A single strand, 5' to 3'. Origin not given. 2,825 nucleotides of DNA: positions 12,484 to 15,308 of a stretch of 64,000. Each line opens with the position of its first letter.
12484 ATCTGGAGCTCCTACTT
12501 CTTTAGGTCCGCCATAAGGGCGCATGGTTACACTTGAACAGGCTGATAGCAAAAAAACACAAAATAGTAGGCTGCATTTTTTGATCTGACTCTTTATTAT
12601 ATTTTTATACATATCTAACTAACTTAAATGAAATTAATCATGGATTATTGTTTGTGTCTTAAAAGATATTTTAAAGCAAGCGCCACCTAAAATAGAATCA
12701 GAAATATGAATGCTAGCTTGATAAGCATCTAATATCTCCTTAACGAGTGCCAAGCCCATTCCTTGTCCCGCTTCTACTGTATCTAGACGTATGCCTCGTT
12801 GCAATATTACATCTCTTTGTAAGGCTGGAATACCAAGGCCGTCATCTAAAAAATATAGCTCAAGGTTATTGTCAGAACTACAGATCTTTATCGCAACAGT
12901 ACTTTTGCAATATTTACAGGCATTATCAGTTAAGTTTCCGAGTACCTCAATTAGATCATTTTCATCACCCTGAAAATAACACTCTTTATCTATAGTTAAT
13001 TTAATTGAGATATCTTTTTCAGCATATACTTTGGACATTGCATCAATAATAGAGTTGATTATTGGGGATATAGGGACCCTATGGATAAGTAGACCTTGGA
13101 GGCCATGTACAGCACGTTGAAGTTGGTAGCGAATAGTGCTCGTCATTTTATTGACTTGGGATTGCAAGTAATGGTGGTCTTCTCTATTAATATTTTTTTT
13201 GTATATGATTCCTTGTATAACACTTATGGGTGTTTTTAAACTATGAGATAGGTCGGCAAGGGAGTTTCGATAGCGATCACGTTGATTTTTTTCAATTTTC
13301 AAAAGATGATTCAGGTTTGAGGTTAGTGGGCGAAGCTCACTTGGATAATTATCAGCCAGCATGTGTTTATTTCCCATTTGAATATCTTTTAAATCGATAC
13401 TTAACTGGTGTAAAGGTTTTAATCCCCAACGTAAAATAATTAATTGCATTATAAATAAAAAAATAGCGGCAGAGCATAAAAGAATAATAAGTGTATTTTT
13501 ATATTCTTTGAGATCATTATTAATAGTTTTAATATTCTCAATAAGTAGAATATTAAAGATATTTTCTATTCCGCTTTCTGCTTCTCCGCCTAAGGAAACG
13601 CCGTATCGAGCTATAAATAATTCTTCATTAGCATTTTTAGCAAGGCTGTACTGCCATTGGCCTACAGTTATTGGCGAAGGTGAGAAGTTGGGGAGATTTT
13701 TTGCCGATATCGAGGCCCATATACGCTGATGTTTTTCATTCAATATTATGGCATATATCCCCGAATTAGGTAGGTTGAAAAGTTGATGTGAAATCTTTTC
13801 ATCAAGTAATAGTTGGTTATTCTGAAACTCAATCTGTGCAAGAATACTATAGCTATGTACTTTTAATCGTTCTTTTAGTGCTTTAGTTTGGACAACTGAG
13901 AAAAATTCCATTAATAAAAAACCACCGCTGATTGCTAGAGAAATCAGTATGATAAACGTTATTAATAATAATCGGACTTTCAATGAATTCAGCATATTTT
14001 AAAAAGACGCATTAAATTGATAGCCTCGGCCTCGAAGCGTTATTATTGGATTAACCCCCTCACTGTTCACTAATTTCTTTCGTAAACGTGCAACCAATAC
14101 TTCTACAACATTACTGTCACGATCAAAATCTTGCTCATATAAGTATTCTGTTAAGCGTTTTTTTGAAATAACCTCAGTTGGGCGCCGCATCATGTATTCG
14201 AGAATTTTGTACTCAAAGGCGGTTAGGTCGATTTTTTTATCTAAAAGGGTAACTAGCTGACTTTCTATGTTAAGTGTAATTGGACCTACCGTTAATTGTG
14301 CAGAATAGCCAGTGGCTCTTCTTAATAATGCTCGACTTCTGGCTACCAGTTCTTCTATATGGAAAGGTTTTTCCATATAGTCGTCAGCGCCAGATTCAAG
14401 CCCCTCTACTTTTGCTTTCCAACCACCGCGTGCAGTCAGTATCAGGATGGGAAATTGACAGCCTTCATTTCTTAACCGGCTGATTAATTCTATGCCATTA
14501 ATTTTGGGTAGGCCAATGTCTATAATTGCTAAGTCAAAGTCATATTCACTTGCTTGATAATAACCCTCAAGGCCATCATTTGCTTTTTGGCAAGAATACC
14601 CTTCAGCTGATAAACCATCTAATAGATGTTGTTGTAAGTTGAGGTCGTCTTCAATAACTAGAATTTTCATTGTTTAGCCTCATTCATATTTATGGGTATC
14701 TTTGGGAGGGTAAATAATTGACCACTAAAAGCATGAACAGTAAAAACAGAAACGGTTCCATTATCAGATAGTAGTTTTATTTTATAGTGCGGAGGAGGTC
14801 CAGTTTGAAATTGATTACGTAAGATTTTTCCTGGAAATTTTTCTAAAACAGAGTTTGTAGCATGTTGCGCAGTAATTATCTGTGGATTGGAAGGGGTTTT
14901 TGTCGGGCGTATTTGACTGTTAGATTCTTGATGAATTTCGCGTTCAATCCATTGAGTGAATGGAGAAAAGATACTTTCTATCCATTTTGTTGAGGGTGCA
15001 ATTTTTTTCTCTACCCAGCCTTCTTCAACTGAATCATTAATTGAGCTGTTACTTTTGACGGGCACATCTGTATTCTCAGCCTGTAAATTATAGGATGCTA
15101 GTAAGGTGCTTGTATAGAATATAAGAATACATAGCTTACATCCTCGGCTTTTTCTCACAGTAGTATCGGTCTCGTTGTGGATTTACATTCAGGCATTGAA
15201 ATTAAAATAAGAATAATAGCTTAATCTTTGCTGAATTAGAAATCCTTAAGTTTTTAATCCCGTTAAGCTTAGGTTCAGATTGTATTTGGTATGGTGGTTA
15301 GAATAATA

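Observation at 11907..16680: AT-rich islet: PepSY / PhoP-like / PhoQ-like operon surrounded by five small two-cysteine (Bor-like) lipoprotein genes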

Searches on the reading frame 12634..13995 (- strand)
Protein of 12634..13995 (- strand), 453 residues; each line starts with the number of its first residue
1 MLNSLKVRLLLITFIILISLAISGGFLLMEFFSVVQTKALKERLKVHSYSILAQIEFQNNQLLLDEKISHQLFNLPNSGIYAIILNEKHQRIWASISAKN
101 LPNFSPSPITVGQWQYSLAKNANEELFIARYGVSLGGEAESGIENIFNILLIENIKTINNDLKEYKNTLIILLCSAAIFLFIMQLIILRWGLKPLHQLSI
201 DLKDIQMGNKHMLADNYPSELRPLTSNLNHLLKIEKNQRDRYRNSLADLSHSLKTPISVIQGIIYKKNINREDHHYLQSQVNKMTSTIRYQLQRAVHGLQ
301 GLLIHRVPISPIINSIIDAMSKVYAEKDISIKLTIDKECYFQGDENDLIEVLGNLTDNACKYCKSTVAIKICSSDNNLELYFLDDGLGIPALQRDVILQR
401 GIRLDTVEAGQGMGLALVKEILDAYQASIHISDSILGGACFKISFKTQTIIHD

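Call 3: search_protein_families(library=pfam, proteins=[window:12634-13995:-], max_evalue=1)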
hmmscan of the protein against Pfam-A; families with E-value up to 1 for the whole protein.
window:12634-13995:- (453 aa): 6 families
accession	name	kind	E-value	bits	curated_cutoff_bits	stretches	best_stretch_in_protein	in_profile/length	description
PF02518.31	HATPase_c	-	2.8e-14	53.9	26.4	1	343-447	1-109/111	Histidine kinase-, DNA gyrase B-, and HSP90-like ATPase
PF00512.31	HisKA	-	0.0022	18.4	26.9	1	246-264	6-24/66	His Kinase A (phospho-acceptor) domain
PF14501.12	HATPase_c_5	-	0.0056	17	22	1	346-432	4-89/102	GHKL domain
PF25283.1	DUF7873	-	0.067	13.3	27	1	227-299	3-74/244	Family of unknown function (DUF7873)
PF25530.1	EF-hand_SWAP70_N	-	0.17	12.4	27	0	38-70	26-58/95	Switch-associated protein 70-like, N-terminal EF-hand domain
PF20456.3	DUF6709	-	0.23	10.8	27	1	9-94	187-273/339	Family of unknown function (DUF6709)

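Call 5: search_protein_families(library=ncbifam, proteins=[window:12634-13995:-], max_evalue=1)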
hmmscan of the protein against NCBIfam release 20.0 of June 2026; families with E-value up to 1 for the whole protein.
window:12634-13995:- (453 aa): 63 families (the best 25 are shown)
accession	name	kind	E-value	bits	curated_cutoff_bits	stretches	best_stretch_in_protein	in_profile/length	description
NF008077.0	PRK10815.1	equivalog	1.1e-73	248.6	497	2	154-450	177-483/488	two-component system sensor histidine kinase PhoQ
NF012163.2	BaeS_SmeS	equivalog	8.9e-28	97.4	500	1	154-446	152-457/457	sensor histidine kinase efflux regulator BaeS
TIGR02966.1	phoR_proteo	equivalog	1.7e-27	96.3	334.2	1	243-445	115-333/333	phosphate regulon sensor histidine kinase PhoR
NF046044.1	PnpS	equivalog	7.6e-25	87.7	400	1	245-445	173-389/390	two-component system histidine kinase PnpS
NF007837.0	PRK10549.1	equivalog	2.9e-24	85.6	603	1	158-448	156-459/466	envelope stress sensor histidine kinase BaeS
NF007898.0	PRK10604.1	equivalog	7.4e-24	84.7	478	1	246-449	216-425/433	two-component system sensor histidine kinase RstB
NF008312.0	PRK11100.1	equivalog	1.9e-23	83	356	1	158-448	173-475/477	two-component system sensor histidine kinase CreC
NF008025.0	PRK10755.1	equivalog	4.6e-23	81.5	314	1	157-434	57-342/362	two-component system sensor histidine kinase PmrB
TIGR01386.1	cztS_silS_copS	subfamily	1e-22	80.8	292.55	1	4-444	3-455/457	heavy metal sensor histidine kinase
NF033092.0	HK_WalK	equivalog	1e-20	73.8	725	2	235-444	366-591/594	cell wall metabolism sensor histidine kinase WalK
NF052314.1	T9SS_HK_PorY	subfamily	5.4e-20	71.8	350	1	164-431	131-405/418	PorY family sensor histidine kinase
NF007004.0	PRK09467.1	equivalog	2.5e-19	69.4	415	1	174-447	163-436/440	two-component system sensor histidine kinase EnvZ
NF007007.0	PRK09470.1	equivalog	1.1e-18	67.4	486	1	169-444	175-456/463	envelope stress sensor histidine kinase CpxA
NF007793.0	PRK10490.1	equivalog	1.2e-18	66.6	1123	1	237-449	658-884/895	two-component system sensor histidine kinase KdpD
NF006800.0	PRK09303.1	equivalog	1e-17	64.2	342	1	274-443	196-373/383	histidine kinase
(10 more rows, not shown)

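Call 8: find_encoding_contigs(protein=window:12634-13995:-, flank=10000, max_places=6)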
Protein window:12634-13995:- (453 aa): 3 contigs read that carry it; 2 places shown.
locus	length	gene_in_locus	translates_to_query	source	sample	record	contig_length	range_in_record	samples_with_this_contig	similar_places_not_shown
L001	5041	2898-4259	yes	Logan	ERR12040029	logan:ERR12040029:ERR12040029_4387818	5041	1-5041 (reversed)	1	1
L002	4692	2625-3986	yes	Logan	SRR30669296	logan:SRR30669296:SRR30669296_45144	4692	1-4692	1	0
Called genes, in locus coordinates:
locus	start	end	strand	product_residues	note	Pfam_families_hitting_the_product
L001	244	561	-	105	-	-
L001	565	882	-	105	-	-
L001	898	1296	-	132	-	-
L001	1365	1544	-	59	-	-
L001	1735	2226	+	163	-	-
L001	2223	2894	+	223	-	PF00072:Response_reg, PF00486:Trans_reg_C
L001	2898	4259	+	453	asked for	PF26769:HAMP_PhoQ, PF02518:HATPase_c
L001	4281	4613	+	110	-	PF06291:Lambda_Bor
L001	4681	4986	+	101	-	-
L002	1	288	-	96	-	?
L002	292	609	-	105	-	-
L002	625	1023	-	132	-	-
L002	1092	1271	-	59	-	-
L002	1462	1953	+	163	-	-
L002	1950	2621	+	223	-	PF00072:Response_reg, PF00486:Trans_reg_C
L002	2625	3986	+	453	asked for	PF26769:HAMP_PhoQ, PF02518:HATPase_c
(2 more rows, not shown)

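Call 46: find_related_loci(query=window:12634-13995:-, collection=metagenome_contigs, flank=6000)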
Query window:12634-13995:- (453 aa) in metagenome_contigs; peptide patterns used: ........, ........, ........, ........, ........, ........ (x = any residue, [..] = any of these).
600 stretches matched a pattern (row limit reached: there are more); 9 encode a relative of the query (tblastn E <= 1e-3); 9 distinct loci.
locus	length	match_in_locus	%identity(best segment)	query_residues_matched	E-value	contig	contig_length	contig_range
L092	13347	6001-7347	74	1-453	0e+0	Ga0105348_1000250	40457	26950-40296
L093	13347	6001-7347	74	1-453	0e+0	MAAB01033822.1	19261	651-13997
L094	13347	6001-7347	74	1-453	0e+0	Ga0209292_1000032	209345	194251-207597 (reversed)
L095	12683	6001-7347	72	1-453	0e+0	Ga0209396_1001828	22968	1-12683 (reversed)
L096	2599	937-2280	70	1-453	0e+0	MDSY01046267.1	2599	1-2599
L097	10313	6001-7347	72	1-453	0e+0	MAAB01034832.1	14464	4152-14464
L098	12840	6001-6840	24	165-434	3e-15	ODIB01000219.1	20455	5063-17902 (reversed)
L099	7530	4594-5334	24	227-446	5e-7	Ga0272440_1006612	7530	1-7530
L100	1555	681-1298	22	235-439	5e-7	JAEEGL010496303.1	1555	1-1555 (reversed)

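Call 52: search_solved_structures(query=window:12634-13995:-, max_evalue=0.001, show_alignments=1)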
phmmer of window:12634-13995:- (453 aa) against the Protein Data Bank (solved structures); distinct sequences matched with E-value up to 0.001: 31.
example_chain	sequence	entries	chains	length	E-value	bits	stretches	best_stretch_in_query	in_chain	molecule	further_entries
3cgy_A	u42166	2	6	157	2e-36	129.2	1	307-448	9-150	Virulence sensor histidine kinase phoQ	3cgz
1id0_A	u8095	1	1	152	2.6e-35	125.5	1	308-448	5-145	PHOQ HISTIDINE KINASE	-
6paj_A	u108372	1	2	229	1.5e-11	47.2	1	243-444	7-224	Sensor protein SrrB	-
6lgq_C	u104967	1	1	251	7.8e-11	44.8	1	239-449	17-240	Histidine kinase KdpD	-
4jas_A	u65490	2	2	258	1.9e-10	43.6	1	234-441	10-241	Histidine kinase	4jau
4i5s_A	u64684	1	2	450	4e-10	42.5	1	229-442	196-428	Putative histidine kinase CovS; VicK-like protein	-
4biu_A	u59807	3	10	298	7.2e-10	41.7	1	193-440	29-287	SENSOR PROTEIN CPXA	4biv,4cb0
4biw_A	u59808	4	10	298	9.8e-10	41.2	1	193-440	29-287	SENSOR PROTEIN CPXA | Sensor histidine kinase CpxA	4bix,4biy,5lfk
4u7n_A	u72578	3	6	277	3.4e-09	39.5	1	232-445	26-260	Histidine protein kinase sensor protein | Histidine kinase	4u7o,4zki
5uht_A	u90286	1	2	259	4.3e-09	39.1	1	233-441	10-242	Sensor histidine kinase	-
2c2a_A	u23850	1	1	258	5e-09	38.9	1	235-441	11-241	SENSOR HISTIDINE KINASE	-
3dge_A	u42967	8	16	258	5e-09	38.9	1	234-441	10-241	Sensor protein | Histidine kinase | Sensor histidine kinase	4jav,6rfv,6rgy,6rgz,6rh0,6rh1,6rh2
5c93_A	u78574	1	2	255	6e-09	38.6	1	241-445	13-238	Histidine kinase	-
4cti_A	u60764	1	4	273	8.7e-09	38.1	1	193-441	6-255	OSMOLARITY SENSOR PROTEIN ENVZ, AF1503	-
4biz_A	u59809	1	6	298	9.4e-09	38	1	193-440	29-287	SENSOR PROTEIN CPXA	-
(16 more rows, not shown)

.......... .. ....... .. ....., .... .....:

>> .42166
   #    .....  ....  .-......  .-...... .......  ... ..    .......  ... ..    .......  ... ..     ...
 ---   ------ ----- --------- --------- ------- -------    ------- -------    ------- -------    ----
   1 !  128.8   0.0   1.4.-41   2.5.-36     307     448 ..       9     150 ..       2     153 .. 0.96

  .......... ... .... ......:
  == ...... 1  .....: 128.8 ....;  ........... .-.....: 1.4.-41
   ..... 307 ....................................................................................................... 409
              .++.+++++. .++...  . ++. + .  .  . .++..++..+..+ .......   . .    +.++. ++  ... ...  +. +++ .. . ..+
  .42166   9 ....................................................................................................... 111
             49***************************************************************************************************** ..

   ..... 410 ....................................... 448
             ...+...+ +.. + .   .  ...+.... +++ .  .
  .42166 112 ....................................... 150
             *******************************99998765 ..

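Call 65: search_protein_families(library=padloc, proteins=[window:12634-13995:-], max_evalue=0.01)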
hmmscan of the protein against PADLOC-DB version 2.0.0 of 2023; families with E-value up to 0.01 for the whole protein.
window:12634-13995:- (453 aa): 1 family
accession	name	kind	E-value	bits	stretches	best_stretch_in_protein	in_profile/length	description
PDLC04647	PDC-M43B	-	3.7e-07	27.5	1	309-432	190-318/347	-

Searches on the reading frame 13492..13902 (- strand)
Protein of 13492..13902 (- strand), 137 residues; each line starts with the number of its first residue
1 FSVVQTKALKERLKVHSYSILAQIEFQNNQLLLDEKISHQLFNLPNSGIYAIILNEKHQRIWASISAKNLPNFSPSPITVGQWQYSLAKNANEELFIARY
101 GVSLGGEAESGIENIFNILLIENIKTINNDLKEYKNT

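Call 73: search_solved_structures(query=window:13492-13902:-, max_evalue=10, show_alignments=2)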
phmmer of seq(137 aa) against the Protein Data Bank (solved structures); distinct sequences matched with E-value up to 10: 0.

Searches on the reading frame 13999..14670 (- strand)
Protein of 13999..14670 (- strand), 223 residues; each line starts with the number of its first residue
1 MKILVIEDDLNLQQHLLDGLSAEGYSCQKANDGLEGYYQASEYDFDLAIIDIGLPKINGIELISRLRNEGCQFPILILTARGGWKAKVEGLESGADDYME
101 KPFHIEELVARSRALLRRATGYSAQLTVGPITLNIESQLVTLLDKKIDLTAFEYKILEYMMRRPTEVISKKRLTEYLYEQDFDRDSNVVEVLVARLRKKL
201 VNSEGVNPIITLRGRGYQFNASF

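Call 3: search_protein_families(library=pfam, proteins=[window:13999-14670:-], max_evalue=1)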
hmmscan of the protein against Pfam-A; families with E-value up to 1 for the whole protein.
window:13999-14670:- (223 aa): 2 families
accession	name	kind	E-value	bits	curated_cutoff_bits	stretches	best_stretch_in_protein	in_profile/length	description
PF00072.30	Response_reg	-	3.5e-24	85.5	30.2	1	3-111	1-109/111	Response regulator receiver domain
PF00486.34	Trans_reg_C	-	6.7e-21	74.6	26.2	1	145-219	2-77/77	Transcriptional regulatory protein, C terminal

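Call 5: search_protein_families(library=ncbifam, proteins=[window:13999-14670:-], max_evalue=1)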
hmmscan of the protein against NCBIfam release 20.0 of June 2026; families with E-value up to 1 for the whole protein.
window:13999-14670:- (223 aa): 100 families (the best 25 are shown)
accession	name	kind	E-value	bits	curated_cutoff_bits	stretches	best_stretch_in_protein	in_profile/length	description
NF008078.0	PRK10816.1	equivalog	2.1e-61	207.3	336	1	1-220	1-221/223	two-component system response regulator PhoP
NF041734.1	resp_reg_RppA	equivalog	1.2e-56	191.6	250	1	1-220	1-228/229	two-component system response regulator RppA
TIGR01387.1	cztR_silR_copR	subfamily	3.9e-55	186.9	279.2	1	3-219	1-218/218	heavy metal response regulator transcription factor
NF007928.2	PRK10643.1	equivalog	1.2e-52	178.6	330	1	1-218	1-215/216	two-component system response regulator PmrA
NF045991.1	RespRegCtrARhodob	equivalog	2.5e-51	174.6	350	1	1-219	1-221/224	response regulator transcription factor CtrA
TIGR02154.1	PhoB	equivalog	2.5e-49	167.6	296.2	1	2-219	4-225/226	phosphate regulon transcriptional regulator PhoB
NF007346.1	PRK09836.1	equivalog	7e-49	166.7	420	1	1-219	1-221/227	copper/silver response regulator transcription factor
NF012023.0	PRK15479.1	equivalog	3.3e-48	164.2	337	1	1-220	1-218/224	transcriptional regulator TctD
NF040689.1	MtrAB_MtrA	equivalog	1.8e-45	155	300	1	3-218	1-217/219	MtrAB system response regulator MtrA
NF041733.1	resp_reg_CseB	equivalog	3.5e-44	150.9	350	1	2-220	2-227/228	two-component system response regulator CseB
NF008567.0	PRK11517.1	equivalog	3.5e-44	150.8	353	1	1-221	1-220/223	response regulator transcription factor HprR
NF008296.0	PRK11083.1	equivalog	1.8e-43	148.6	273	1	2-220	5-226/228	two-component system response regulator CreB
NF007663.1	PRK10336.1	equivalog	3.7e-42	144.5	345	1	1-219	1-216/219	quorum sensing response regulator transcription factor QseB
NF045944.1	ResRegRpaBCyano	equivalog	2.9e-41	141.3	330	1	4-220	1-228/229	response regulator transcription factor RpaB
NF045914.1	RespRegNblR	equivalog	5.8e-40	137.3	300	1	2-219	8-225/228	response regulator transcription factor NblR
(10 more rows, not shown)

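Call 53: search_solved_structures(query=window:13999-14670:-, max_evalue=1e-20)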
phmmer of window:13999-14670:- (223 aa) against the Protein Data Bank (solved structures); distinct sequences matched with E-value up to 1e-20: 39.
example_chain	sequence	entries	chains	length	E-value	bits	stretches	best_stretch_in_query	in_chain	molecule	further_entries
8jo2_H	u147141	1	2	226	9.9e-40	139.8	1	1-219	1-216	DNA-binding transcriptional regulator BasR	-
4s04_A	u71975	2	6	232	1.1e-39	139.7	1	1-219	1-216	DNA-binding transcriptional regulator BasR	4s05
1kgs_A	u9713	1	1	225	1.9e-39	138.9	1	2-218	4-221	DNA BINDING RESPONSE REGULATOR D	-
1ys6_A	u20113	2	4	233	1.1e-38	136.4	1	2-218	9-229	Transcriptional regulatory protein prrA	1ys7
3q9s_A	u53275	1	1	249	1.9e-35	125.9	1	2-214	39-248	DNA-binding response regulator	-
9ji3_J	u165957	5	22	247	5.3e-34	121.1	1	2-218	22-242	DNA-binding response regulator | Possible two component system response transcriptional positive regulator PhoP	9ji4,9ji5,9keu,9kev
3r0j_A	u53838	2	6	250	5.5e-34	121.1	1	2-218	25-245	POSSIBLE TWO COMPONENT SYSTEM RESPONSE TRANSCRIPTIONAL POSITIVE REGULATOR PHOP | Response regulator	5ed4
2gwr_A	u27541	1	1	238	4.3e-33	118.1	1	2-218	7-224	DNA-binding response regulator mtrA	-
9dvt_R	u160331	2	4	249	1e-32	116.9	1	2-217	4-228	DNA-binding dual master transcriptional regulator RpaA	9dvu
2oqr_A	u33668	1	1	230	1.2e-31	113.4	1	2-219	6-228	Sensory transduction protein regX3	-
2pkx_A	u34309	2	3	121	1e-29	107.1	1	1-119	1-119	Transcriptional regulatory protein phoP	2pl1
8gc6_A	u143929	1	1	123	1e-29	107.1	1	1-122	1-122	Response regulator protein CarR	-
9ket_J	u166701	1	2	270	2.1e-29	106.1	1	41-218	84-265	Possible two component system response transcriptional positive regulator PhoP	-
8uvx_B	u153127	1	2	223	1.4e-28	103.4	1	1-219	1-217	DNA-binding response regulator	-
8uuz_A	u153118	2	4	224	4.3e-28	101.8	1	2-219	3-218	DNA-binding response regulator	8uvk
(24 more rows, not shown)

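Call 65: search_protein_families(library=padloc, proteins=[window:13999-14670:-], max_evalue=0.01)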
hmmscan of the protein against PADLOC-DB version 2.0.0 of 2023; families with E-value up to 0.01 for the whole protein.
window:13999-14670:- (223 aa): 1 family
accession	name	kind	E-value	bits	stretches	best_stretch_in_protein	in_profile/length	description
PDLC00405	SduA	-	0.0012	16.4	1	2-59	8-65/323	DUF4263 domain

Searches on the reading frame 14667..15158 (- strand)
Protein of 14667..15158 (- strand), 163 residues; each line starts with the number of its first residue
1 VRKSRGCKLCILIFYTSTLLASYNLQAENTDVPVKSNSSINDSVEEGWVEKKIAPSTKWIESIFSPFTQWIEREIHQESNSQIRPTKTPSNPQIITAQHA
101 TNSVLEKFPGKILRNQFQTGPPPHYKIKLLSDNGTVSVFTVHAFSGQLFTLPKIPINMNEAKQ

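Call 3: search_protein_families(library=pfam, proteins=[window:14667-15158:-], max_evalue=1)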
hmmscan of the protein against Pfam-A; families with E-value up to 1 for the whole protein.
window:14667-15158:- (163 aa): 1 family
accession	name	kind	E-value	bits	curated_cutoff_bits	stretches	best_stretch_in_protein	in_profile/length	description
PF03413.25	PepSY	-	0.0029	18.3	24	1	95-147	2-55/60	Peptidase propeptide and YPEB domain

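Call 5: search_protein_families(library=ncbifam, proteins=[window:14667-15158:-], max_evalue=1)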
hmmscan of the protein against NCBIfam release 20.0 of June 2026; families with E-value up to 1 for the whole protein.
window:14667-15158:- (163 aa): 0 families

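Call 64: search_protein_families(library=phrogs, proteins=[window:14667-15158:-], max_evalue=1)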
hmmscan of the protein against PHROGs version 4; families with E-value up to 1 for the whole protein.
window:14667-15158:- (163 aa): 0 families

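Call 65: search_protein_families(library=padloc, proteins=[window:14667-15158:-], max_evalue=0.01)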
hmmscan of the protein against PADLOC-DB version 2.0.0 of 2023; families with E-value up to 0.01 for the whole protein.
window:14667-15158:- (163 aa): 0 families

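Call 75: search_protein_families(library=pfam, alignment_id=A4, max_evalue=1)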
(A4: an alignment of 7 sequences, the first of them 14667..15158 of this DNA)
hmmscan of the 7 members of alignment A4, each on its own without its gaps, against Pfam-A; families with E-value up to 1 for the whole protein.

A. member 1, window:14667-15158:- (163 aa): 1 family
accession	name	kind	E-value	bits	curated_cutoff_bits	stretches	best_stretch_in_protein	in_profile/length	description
PF03413.25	PepSY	-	0.0029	18.3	24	1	95-147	2-55/60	Peptidase propeptide and YPEB domain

B. families by the number of members that match (of 7 scanned): 2 families
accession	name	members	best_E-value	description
PF03413.25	PepSY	7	2.4e-06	Peptidase propeptide and YPEB domain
PF06471.18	CoV_ExoN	1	0.14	Coronavirus proofreading exoribonuclease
